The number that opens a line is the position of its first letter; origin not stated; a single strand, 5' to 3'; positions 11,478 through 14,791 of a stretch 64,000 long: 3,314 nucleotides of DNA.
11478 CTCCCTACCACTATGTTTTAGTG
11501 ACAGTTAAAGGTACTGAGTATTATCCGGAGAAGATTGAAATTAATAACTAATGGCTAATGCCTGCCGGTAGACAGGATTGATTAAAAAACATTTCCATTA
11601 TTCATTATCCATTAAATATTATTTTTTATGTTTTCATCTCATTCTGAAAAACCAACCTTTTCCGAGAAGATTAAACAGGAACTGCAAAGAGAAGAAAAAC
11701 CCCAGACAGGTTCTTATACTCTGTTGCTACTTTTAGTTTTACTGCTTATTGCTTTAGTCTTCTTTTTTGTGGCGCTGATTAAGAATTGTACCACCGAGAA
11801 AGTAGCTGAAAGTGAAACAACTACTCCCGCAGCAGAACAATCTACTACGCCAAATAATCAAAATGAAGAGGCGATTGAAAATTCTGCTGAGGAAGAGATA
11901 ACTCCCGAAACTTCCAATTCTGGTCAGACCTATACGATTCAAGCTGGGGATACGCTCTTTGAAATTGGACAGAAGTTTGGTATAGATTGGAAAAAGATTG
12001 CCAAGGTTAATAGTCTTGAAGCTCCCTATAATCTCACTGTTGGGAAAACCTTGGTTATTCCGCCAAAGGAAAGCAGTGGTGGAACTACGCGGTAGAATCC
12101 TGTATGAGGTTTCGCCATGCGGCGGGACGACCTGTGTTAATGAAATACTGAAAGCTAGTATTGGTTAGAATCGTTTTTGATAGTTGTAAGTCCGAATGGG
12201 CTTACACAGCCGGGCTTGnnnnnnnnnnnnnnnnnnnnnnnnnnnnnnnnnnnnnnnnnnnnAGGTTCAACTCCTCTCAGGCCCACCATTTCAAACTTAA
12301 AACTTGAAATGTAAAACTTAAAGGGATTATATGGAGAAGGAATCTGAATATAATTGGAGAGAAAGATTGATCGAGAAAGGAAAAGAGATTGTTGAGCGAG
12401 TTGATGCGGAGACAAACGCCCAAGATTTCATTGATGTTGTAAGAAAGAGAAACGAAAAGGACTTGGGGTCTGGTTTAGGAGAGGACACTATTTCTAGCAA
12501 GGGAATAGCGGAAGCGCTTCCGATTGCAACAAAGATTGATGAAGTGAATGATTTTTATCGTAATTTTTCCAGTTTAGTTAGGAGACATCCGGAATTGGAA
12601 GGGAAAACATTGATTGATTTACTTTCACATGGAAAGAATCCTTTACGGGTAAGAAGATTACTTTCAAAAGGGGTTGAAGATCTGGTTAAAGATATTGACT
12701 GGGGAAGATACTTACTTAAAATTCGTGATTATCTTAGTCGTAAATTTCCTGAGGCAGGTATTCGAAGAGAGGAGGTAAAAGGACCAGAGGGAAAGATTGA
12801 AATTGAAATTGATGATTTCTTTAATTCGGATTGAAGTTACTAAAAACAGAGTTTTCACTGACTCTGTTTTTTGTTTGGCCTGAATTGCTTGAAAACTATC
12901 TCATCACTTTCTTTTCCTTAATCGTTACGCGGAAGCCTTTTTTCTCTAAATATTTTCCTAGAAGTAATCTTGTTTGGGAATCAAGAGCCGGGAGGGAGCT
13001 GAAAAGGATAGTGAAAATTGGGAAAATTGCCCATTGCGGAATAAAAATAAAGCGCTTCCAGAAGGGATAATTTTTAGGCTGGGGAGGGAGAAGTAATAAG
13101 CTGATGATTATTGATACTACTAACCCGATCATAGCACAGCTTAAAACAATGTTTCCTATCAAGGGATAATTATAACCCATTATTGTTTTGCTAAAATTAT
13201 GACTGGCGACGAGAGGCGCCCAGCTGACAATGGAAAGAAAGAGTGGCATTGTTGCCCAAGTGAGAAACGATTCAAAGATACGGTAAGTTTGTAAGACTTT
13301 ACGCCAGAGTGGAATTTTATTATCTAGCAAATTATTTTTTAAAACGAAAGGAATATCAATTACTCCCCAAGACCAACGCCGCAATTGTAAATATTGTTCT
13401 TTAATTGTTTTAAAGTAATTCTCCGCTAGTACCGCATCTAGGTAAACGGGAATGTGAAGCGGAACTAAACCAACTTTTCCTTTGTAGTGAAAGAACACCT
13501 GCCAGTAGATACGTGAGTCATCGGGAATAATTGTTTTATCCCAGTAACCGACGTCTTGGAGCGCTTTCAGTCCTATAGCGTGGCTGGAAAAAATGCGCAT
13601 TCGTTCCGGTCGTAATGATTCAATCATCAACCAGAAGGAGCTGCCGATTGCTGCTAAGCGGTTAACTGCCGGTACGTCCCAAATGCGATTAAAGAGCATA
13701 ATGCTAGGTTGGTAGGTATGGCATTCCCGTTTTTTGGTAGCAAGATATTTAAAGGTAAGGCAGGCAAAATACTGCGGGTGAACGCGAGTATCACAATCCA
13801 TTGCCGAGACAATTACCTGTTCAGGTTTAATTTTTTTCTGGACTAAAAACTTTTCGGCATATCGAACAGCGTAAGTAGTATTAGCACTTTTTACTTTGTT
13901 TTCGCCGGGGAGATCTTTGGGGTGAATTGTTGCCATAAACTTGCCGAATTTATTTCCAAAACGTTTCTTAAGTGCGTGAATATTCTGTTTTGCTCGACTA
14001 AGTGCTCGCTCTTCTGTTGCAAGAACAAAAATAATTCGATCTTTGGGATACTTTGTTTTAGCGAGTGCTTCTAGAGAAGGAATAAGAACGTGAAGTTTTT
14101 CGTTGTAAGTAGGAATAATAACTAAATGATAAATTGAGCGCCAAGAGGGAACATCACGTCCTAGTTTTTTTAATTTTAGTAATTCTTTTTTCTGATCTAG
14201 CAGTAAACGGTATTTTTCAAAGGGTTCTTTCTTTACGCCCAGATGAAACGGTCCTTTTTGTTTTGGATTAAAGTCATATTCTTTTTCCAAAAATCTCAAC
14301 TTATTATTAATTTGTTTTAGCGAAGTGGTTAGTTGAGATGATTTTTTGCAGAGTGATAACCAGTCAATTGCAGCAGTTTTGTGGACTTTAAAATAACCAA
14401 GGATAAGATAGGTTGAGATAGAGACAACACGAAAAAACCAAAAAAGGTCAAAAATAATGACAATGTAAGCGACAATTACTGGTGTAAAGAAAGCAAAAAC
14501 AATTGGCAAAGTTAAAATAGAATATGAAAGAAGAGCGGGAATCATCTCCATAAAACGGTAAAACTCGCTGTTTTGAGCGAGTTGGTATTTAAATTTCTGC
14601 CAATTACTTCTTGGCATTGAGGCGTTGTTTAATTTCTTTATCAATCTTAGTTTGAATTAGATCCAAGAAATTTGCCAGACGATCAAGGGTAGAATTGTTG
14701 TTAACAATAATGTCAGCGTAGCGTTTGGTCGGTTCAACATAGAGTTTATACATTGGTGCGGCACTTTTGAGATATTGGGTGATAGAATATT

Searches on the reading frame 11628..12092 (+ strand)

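Call 88: search_protein_families(library=pfam, proteins=[window:11628-12092:+], max_evalue=0.001)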
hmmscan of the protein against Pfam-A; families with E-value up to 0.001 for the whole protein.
window:11628-12092:+ (155 aa): 2 families
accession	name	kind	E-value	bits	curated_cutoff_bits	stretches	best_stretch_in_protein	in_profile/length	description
PF01476.26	LysM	-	3.8e-13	49.6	20.9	1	102-145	1-43/43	LysM domain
PF23473.1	LysM3_LYK4_5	-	0.00035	21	29.3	1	101-132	4-35/48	LYK4/5 LysM3 domain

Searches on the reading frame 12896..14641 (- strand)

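Call 30: search_protein_families(library=ncbifam, proteins=[window:12896-14641:-], max_evalue=0.00001)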
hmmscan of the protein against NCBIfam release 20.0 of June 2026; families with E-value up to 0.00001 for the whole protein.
window:12896-14641:- (581 aa): 0 families

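Call 88: search_protein_families(library=pfam, proteins=[window:12896-14641:-], max_evalue=0.001)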
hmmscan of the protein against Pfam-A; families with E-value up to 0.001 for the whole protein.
window:12896-14641:- (581 aa): 1 family
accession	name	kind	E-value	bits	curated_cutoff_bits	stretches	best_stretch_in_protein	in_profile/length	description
PF13632.12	Glyco_trans_2_3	-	5.8e-06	26.7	27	1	278-491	2-183/198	Glycosyl transferase family group 2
